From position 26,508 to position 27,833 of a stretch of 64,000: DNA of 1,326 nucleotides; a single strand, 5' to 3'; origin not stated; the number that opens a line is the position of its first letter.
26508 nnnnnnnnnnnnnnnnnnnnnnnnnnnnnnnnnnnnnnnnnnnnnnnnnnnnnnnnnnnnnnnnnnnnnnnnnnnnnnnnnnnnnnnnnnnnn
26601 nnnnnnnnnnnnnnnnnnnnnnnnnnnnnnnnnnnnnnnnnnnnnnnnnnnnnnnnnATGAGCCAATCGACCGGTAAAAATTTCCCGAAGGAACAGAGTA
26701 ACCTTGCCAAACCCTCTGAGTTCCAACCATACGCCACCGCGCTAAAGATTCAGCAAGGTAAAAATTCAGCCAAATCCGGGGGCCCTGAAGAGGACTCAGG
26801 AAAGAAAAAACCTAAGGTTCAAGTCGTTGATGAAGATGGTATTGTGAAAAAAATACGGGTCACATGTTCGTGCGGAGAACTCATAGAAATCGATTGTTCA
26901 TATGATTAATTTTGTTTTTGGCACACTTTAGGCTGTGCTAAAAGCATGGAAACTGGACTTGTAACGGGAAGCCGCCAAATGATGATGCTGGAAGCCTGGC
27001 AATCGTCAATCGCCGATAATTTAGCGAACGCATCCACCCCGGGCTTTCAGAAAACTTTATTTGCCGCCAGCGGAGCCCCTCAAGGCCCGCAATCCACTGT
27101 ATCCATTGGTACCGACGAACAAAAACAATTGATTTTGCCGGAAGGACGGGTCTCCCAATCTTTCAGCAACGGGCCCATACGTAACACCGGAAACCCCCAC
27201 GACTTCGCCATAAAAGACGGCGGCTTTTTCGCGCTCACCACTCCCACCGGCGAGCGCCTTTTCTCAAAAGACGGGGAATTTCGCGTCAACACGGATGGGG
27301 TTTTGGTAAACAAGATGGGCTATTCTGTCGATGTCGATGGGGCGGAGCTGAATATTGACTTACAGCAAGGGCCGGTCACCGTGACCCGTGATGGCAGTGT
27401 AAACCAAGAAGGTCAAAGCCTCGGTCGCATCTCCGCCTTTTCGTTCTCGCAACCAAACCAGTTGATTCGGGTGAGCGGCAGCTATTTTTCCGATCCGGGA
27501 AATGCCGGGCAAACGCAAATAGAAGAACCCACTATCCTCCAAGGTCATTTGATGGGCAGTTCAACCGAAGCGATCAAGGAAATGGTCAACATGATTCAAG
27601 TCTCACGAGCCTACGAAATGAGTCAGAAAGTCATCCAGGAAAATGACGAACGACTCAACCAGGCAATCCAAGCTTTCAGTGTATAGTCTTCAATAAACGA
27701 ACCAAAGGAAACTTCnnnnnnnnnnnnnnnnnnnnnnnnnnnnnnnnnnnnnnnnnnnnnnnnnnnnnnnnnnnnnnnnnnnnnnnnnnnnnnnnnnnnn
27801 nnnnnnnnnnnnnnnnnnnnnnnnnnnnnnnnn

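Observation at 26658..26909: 83-aa Cys-motif protein translationally coupled to motB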

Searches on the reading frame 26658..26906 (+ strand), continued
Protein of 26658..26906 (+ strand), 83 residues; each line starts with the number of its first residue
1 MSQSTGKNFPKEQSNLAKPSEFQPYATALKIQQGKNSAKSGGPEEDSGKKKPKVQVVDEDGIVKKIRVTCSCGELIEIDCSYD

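Call 73: fold_search(model_id=the predicted structure, library=pdb)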
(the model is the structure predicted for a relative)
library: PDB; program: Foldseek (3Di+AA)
matches with E <= 10: 442; with E <= 0.001: 0
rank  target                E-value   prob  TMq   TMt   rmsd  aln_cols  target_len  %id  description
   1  4oke_A                4.4e-01  0.38  0.22  0.12   4.3        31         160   16  Structure of RNase AS, a polyadenylate-specific exoribonuclease affecting mycobacterial virulence in vivo (released 2014-05-21)
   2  6s0m_A                5.3e-01  0.30  0.22  0.13   4.7        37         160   16  Structural and dynamic studies provide insights into specificity and allosteric regulation of Ribonuclease AS, a key e (released 2019-08-28)
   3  8iwl_A                5.6e-01  0.38  0.27  0.08  11.7        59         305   24  A.baumannii Uncharacterized sugar kinase ydjH (released 2023-05-24)
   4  4oke_B                7.2e-01  0.30  0.23  0.14   4.6        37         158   16  Structure of RNase AS, a polyadenylate-specific exoribonuclease affecting mycobacterial virulence in vivo (released 2014-05-21)
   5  4hec_B                7.2e-01  0.25  0.22  0.13   4.6        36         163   17  Crystal structure of a putative uncharacterized protein from Mycobacterium tuberculosis (released 2012-10-17)
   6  9bui_E                7.2e-01  0.18  0.21  0.08   8.5        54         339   18  M1A Midnolin-Proteasome (with Ubl) (released 2025-06-11)
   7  1pz4                  8.2e-01  0.63  0.35  0.25  10.4        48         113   17  The structural determination of an insect (mosquito) Sterol Carrier Protein-2 with a ligand bound C16 Fatty Acid at 1.35 (released 2003-09-30)
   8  6s0m_B                9.9e-01  0.25  0.22  0.12   4.3        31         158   16  Structural and dynamic studies provide insights into specificity and allosteric regulation of Ribonuclease AS, a key e (released 2019-08-28)
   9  5vhi_E                9.9e-01  0.13  0.21  0.08   8.3        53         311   21  Conformational Landscape of the p28-Bound Human Proteasome Regulatory Particle (released 2017-08-23)
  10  3r9u_B                1.1e+00  0.84  0.32  0.09   1.5        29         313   14  Thioredoxin-disulfide reductase from Campylobacter jejuni. (released 2011-04-06)
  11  9bv1_E                1.1e+00  0.15  0.22  0.09   6.4        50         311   22  M2A Midnolin-Proteasome (translocating) (released 2025-06-11)
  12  4r9y_A                1.1e+00  0.47  0.30  0.35   9.2        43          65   26  Crystal structure of KKOFab in complex with platelet factor 4 (released 2015-12-16)
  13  3x0u_B                1.1e+00  0.28  0.23  0.06   5.6        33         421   21  Crystal structure of PirB (released 2015-08-26)
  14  2j8x_D                1.2e+00  0.84  0.35  0.34   2.7        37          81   19  Epstein-Barr virus uracil-DNA glycosylase in complex with Ugi from PBS-2 (released 2006-12-13)
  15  1xrk_B                1.2e+00  0.69  0.32  0.22   3.3        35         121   20  Crystal structure of a mutant bleomycin binding protein from Streptoalloteichus hindustanus displaying increased therm (released 2005-01-11)
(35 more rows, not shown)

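Call 74: find_related_loci(query=A3, collection=metagenome_contigs, flank=5000)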
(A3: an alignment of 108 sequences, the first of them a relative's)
Query A3 (83 aa) in metagenome_contigs; peptide patterns used: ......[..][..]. (x = any residue, [..] = any of these).
160 stretches matched a pattern; 80 encode a relative of the query (tblastn E <= 1e-3); 80 distinct loci.
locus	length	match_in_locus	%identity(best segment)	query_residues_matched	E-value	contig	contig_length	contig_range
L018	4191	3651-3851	43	16-82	2e-12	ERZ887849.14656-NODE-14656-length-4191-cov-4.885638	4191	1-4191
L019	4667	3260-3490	36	6-82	4e-12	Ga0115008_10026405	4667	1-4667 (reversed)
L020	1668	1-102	65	49-82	1e-11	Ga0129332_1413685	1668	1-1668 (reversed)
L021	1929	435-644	39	8-82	1e-9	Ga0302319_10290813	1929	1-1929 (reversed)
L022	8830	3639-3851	36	7-82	7e-9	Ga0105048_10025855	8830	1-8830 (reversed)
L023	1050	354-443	63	53-82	5e-9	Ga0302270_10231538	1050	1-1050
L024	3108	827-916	60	53-82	7e-9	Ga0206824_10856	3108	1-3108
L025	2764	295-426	41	37-82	9e-9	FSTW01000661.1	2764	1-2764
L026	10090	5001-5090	57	53-82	8e-8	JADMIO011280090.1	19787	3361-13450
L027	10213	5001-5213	35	7-82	2e-7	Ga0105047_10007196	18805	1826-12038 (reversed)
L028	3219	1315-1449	45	36-82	2e-7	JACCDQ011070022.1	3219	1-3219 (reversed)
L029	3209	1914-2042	42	38-82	2e-7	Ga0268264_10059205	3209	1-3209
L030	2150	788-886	48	50-82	2e-7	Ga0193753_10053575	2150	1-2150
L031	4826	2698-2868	35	26-82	4e-7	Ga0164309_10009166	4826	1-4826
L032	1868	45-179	38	38-82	4e-7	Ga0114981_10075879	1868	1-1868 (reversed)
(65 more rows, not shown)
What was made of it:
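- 80 further metagenome loci were recovered (call 74). The metagenome scan used the pattern CGExIE[IV][DH]C, which favours that clade (call 74).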

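Call 77: find_encoding_contigs(protein=P0037, flank=3000, max_places=2)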
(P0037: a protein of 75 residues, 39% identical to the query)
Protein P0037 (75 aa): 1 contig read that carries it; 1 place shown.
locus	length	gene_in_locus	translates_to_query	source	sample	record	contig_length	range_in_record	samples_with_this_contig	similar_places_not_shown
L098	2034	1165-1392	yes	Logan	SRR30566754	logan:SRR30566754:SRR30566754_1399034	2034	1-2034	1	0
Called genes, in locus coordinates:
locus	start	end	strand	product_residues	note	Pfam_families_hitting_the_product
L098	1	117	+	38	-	?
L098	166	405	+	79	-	-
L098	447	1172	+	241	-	PF04542:Sigma70_r2, PF08281:Sigma70_r4_2, PF04545:Sigma70_r4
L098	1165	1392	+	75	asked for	-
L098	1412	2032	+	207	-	?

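Call 82: find_encoding_contigs(protein=P0146, flank=5000, max_places=3)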
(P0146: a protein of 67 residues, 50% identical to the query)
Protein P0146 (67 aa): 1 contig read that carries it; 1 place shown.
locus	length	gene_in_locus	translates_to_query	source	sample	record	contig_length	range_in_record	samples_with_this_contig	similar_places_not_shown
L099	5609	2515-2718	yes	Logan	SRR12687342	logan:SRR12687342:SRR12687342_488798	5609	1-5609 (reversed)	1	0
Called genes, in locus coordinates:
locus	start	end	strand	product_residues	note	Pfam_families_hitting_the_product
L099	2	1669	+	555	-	?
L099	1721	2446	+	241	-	PF04542:Sigma70_r2, PF08281:Sigma70_r4_2, PF04545:Sigma70_r4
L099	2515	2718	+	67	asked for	-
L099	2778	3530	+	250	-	-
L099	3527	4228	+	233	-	-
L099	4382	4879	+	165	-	PF03748:FliL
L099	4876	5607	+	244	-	?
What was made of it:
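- This is the position motAB occupies in many spirochaete and Firmicute clusters (call 82; the comparison is from general knowledge).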

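Call 85: search_protein_families(library=pfam, proteins=[L099:2778-3527:+, L099:3527-4225:+, P0179, P0180, L099:4876-5607:+, L098:166-402:+, L015:4750-4992:+], max_evalue=1)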
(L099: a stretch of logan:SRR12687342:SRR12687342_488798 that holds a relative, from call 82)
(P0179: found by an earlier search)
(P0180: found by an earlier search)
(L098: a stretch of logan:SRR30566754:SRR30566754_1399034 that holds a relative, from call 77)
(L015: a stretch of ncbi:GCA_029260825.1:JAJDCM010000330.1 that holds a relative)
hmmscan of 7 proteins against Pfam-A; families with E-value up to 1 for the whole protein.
L099:2778-3527:+ (250 aa): 10 families
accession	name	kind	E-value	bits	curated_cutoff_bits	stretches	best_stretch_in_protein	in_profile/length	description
PF16331.10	TolA_bind_tri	-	0.022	15.3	30.1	1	173-224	2-53/76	TolA binding protein trimerisation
PF08614.16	ATG16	-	0.038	14.6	33.7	1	153-225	101-173/200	Autophagy protein 16 (ATG16)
PF10473.14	CENP-F_leu_zip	-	0.049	14.1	34.5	1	157-233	6-81/140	Leucine-rich repeats of kinetochore protein Cenp-F/LEK1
PF00435.27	Spectrin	-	0.068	14.1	29.9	1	163-226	3-64/105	Spectrin repeat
PF22119.1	GST_C_8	-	0.15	12.8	30.9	1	145-192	73-120/138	Glutathione S-transferase, C-terminal domain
PF03245.18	Phage_lysis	-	0.18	12.4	25.4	1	156-220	9-66/126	Bacteriophage Rz lysis protein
PF10186.14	ATG14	-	0.23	10.9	33.2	1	160-231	61-132/347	Vacuolar sorting 38 and autophagy-related subunit 14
PF10241.14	KxDL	-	0.26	12.1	27.2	1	158-224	10-76/86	Uncharacterized conserved protein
PF13863.11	DUF4200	-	0.31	11.8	29.7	1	158-224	35-101/119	Domain of unknown function (DUF4200)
PF05266.19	DUF724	-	0.37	11.1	38.4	1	156-225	111-180/188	Protein of unknown function (DUF724)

L099:3527-4225:+ (233 aa): 3 families
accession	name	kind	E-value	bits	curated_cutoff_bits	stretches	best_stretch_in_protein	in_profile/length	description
PF11684.13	DUF3280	-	0.02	15.6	30.1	1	67-157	30-116/138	Protein of unknown function (DUF2380)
PF03783.19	CsgG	-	0.11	12.2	20.8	1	58-132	29-102/210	Curli production assembly/transport component CsgG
PF04390.17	LptE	-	0.16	13.1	23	1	51-141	4-54/118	Lipopolysaccharide-assembly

P0179 (159 aa): 1 family
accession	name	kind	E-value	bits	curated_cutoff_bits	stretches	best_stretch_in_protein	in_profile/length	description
PF04136.21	COG3_N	-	0.24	11.8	27.9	1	65-131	3-69/147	Conserved oligomeric Golgi complex subunit 3, N-terminal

P0180 (207 aa): 0 families

L099:4876-5607:+ (244 aa): 1 family
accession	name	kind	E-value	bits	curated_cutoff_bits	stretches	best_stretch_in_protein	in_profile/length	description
PF01052.25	FliMN_C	-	4.3e-06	27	23.8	1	213-244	2-33/73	Type III flagellar switch regulator (C-ring) FliN C-term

L098:166-402:+ (79 aa): 1 family
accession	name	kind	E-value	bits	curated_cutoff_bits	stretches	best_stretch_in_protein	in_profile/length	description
PF01554.23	MatE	-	0.0083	16.3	24.9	1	24-72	47-95/161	MatE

L015:4750-4992:+ (81 aa): 1 family
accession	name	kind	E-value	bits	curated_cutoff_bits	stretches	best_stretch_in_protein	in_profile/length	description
PF10710.14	DUF2512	-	0.0051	16.9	26.5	1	8-67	60-116/136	Protein of unknown function (DUF2512)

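Call 86: search_protein_families(library=ncbifam, proteins=[L099:2778-3527:+, L099:3527-4225:+, P0179, P0180, L011:6953-7648:+, L098:447-1169:+, L099:1721-2443:+], max_evalue=0.1)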
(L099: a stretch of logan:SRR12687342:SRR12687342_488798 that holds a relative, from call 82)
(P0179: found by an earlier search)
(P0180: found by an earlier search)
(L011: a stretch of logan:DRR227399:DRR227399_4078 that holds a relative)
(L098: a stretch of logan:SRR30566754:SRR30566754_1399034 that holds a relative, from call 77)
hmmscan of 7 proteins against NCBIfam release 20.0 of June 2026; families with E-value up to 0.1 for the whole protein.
L099:2778-3527:+ (250 aa): 5 families
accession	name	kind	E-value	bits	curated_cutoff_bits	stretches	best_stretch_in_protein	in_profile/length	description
NF003034.1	PRK03918.1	equivalog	0.00073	17.6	700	1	142-229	153-240/878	DNA double-strand break repair ATPase Rad50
NF045487.1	ASRP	equivalog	0.015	13.9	300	1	154-237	149-230/593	archaea-specific SMC-related protein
TIGR02168.1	SMC_prok_B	equivalog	0.022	12.5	567.35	1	157-225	354-422/1181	chromosome segregation protein SMC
TIGR02169.1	SMC_prok_A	equivalog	0.028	12.1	729.4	1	158-225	679-746/1165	chromosome segregation protein SMC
NF002572.0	PRK02224.1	equivalog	0.049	11.9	1087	1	155-236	524-603/888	DNA double-strand break repair ATPase Rad50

L099:3527-4225:+ (233 aa): 0 families

P0179 (159 aa): 1 family
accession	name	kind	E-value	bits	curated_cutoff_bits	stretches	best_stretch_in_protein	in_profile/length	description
TIGR04211.1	SH3_and_anchor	equivalog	0.09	12.4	65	0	62-152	62-155/198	TIGR04211 family SH3 domain-containing protein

P0180 (207 aa): 0 families

L011:6953-7648:+ (232 aa): 0 families

L098:447-1169:+ (241 aa): 94 families (the best 25 are shown)
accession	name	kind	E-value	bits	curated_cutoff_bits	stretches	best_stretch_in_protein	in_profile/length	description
TIGR02479.1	FliA_WhiG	subfamily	6.4e-45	153.6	189.6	1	21-229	2-221/224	FliA/WhiG family RNA polymerase sigma factor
NF004935.0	PRK06288.1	equivalog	1.8e-39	136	343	1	12-231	30-262/270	RNA polymerase sigma factor WhiG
NF005413.0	PRK06986.1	subfamily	4.3e-39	134.8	201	1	16-234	14-239/241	RNA polymerase sigma factor FliA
NF005809.0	PRK07670.1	equivalog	7e-32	110.9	326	1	15-234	23-253/255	FliA/WhiG family RNA polymerase sigma factor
TIGR02937.1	sigma70-ECF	superfamily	3.2e-28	98.4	42.9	1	16-229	2-163/165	sigma-70 family RNA polymerase sigma factor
NF004572.0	PRK05911.1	equivalog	1.5e-22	80.2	378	2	15-108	23-116/257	RNA polymerase sigma factor sigma-28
NF009091.0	PRK12427.1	equivalog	1.9e-19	70.3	339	1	18-219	18-219/233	FliA/WhiG family RNA polymerase sigma factor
TIGR02980.1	SigBFG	subfamily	5.8e-17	62.1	234.35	1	15-229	3-224/227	SigB/SigF/SigG family RNA polymerase sigma factor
NF005644.0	PRK07408.1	subfamily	1.8e-14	54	261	2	8-97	20-107/258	RNA polymerase sigma factor SigF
NF005514.0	PRK07122.1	subfamily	1.6e-11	43.8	372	1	18-227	43-259/264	RNA polymerase sigma factor SigF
NF004471.0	PRK05803.1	subfamily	1.2e-10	41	252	2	15-91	50-123/235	RNA polymerase sporulation sigma factor SigK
NF006158.0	PRK08301.1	equivalog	9.1e-10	38.4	339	2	162-220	164-226/241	RNA polymerase sporulation sigma factor SigE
TIGR03001.1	Sig-70_gmx1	subfamily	2.6e-09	36.8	154.6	1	174-236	152-214/244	RNA polymerase sigma-70 factor, Myxococcales family 1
TIGR02835.1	spore_sigmaE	equivalog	4.1e-09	36.2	348.6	2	164-223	159-222/234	RNA polymerase sporulation sigma factor SigE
NF006176.0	PRK08311.2-4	equivalog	1.1e-08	34.7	260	1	15-95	26-104/249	RNA polymerase sigma factor SigI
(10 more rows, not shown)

L099:1721-2443:+ (241 aa): 107 families (the best 25 are shown)
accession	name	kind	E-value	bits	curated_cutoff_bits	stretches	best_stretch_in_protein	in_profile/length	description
TIGR02479.1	FliA_WhiG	subfamily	1.8e-53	181.6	189.6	1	19-229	1-223/224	FliA/WhiG family RNA polymerase sigma factor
NF005413.0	PRK06986.1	subfamily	4.1e-46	157.8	201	1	5-231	5-238/241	RNA polymerase sigma factor FliA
NF005809.0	PRK07670.1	equivalog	2.7e-44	151.6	326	1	8-232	17-253/255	FliA/WhiG family RNA polymerase sigma factor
NF004935.0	PRK06288.1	equivalog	4.4e-44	151.1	343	1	5-230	24-263/270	RNA polymerase sigma factor WhiG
NF004572.0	PRK05911.1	equivalog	8.9e-33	113.7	378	1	6-229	15-253/257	RNA polymerase sigma factor sigma-28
TIGR02937.1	sigma70-ECF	superfamily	2.3e-28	98.9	42.9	1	16-227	3-163/165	sigma-70 family RNA polymerase sigma factor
TIGR02980.1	SigBFG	subfamily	1.3e-22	80.7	234.35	1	14-228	3-225/227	SigB/SigF/SigG family RNA polymerase sigma factor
NF009091.0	PRK12427.1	equivalog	1e-20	74.4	339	1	19-220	20-222/233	FliA/WhiG family RNA polymerase sigma factor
NF005514.0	PRK07122.1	subfamily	8.3e-20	71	372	1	14-228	40-262/264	RNA polymerase sigma factor SigF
NF005644.0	PRK07408.1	subfamily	2.1e-17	63.6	261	1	4-232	17-256/258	RNA polymerase sigma factor SigF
TIGR02997.1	Sig70-cyanoRpoD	subfamily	1.5e-16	60.5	384.5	1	39-222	96-294/298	RNA polymerase sigma factor, RpoD/SigA family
TIGR02885.1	spore_sigF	equivalog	8.5e-14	51.9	321.45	1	9-222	6-224/231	RNA polymerase sporulation sigma factor SigF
NF004052.0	PRK05572.1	subfamily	1e-13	51.4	311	1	9-221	27-242/252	SigF/SigG family RNA polymerase sporulation sigma factor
TIGR02394.1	rpoS_proteo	equivalog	3.8e-12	46.3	378.7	1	10-232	42-277/285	RNA polymerase sigma factor RpoS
NF006071.0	PRK08215.1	equivalog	8.4e-12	45.2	372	1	9-222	32-250/258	RNA polymerase sporulation sigma factor SigG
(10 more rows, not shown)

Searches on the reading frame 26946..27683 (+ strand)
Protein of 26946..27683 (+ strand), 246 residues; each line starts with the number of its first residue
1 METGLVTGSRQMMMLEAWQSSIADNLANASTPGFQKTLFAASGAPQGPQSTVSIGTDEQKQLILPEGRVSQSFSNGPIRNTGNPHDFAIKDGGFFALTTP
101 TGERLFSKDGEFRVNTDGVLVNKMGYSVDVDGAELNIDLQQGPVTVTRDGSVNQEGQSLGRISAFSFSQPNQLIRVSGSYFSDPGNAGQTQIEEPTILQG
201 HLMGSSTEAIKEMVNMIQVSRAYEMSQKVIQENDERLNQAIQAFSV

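Call 3: search_protein_families(library=pfam, proteins=[window:26946-27683:+], max_evalue=1)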
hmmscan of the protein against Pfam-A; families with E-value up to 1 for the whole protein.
window:26946-27683:+ (246 aa): 3 families
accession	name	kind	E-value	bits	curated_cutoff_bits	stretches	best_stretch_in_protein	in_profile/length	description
PF06429.18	Flg_bbr_C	-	2.8e-12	46.4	23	1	199-242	2-45/46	Flagellar basal body rod FlgEFG protein C-terminal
PF22692.1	LlgE_F_G_D1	-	2.9e-11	43.8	27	1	88-153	1-63/64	Flagellar hook protein FlgE/F/G D1 domain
PF00460.25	Flg_bb_rod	-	0.00051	20.4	20.7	1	22-35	18-31/31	Flagella basal body rod protein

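Call 4: search_protein_families(library=ncbifam, proteins=[window:26946-27683:+], max_evalue=1)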
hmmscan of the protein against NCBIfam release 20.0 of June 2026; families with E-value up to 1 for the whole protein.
window:26946-27683:+ (246 aa): 31 families (the best 25 are shown)
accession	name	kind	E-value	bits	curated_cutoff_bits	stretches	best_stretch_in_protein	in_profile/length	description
NF009332.0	PRK12690.1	equivalog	6.1e-44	150.1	288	1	5-244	6-236/239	flagellar hook-basal body complex protein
TIGR02490.1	flgF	equivalog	8.5e-42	143.2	178.5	1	7-224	3-218/218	flagellar basal-body rod protein FlgF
TIGR03506.1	FlgEFG_subfam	subfamily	2.3e-41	142.7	70.25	2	7-128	5-121/351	flagellar hook-basal body complex protein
NF009282.1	PRK12642.1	equivalog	1.4e-38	132.6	242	1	1-244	1-237/239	flagellar basal-body rod protein FlgF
NF009331.1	PRK12689.1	equivalog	9.4e-34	116.7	347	1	3-243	4-247/252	flagellar basal-body rod protein FlgF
NF009280.2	PRK12640.1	subfamily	2.4e-30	105.9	210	1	18-241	18-240/246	flagellar basal body rod protein FlgF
TIGR02488.1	flgG_G_neg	equivalog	1.1e-28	100.4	252.75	1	12-241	9-256/259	flagellar basal-body rod protein FlgG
NF004238.1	PRK05682.1-1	equivalog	1.5e-22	80.4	400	2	21-140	19-133/414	flagellar hook protein FlgE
NF009456.0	PRK12816.1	equivalog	2.5e-20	73.2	416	1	5-241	5-260/264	flagellar basal body rod protein FlgG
NF009278.1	PRK12636.1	equivalog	2.2e-19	70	350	1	20-239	20-257/263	flagellar basal body rod protein FlgG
NF004242.0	PRK05682.2-1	equivalog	3.6e-17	62.3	365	2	20-136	22-140/422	flagellar hook protein FlgE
NF005286.1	PRK06803.1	equivalog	7.2e-17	61.6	467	2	20-145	18-133/402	flagellar hook protein FlgE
NF004243.1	PRK05682.2-2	equivalog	1e-14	54.4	801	2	20-127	22-123/420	flagellar hook protein FlgE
NF009281.1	PRK12641.1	equivalog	6.7e-13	48.7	260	2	18-121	18-112/252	flagellar basal-body rod protein FlgF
NF009279.0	PRK12637.1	equivalog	5.7e-12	45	663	2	21-128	19-117/473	flagellar hook protein FlgE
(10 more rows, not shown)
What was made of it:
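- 26946..27686 (+): flgF, the first gene of the next unit. TIGR02490 at E=8.5e-42 (call 4).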
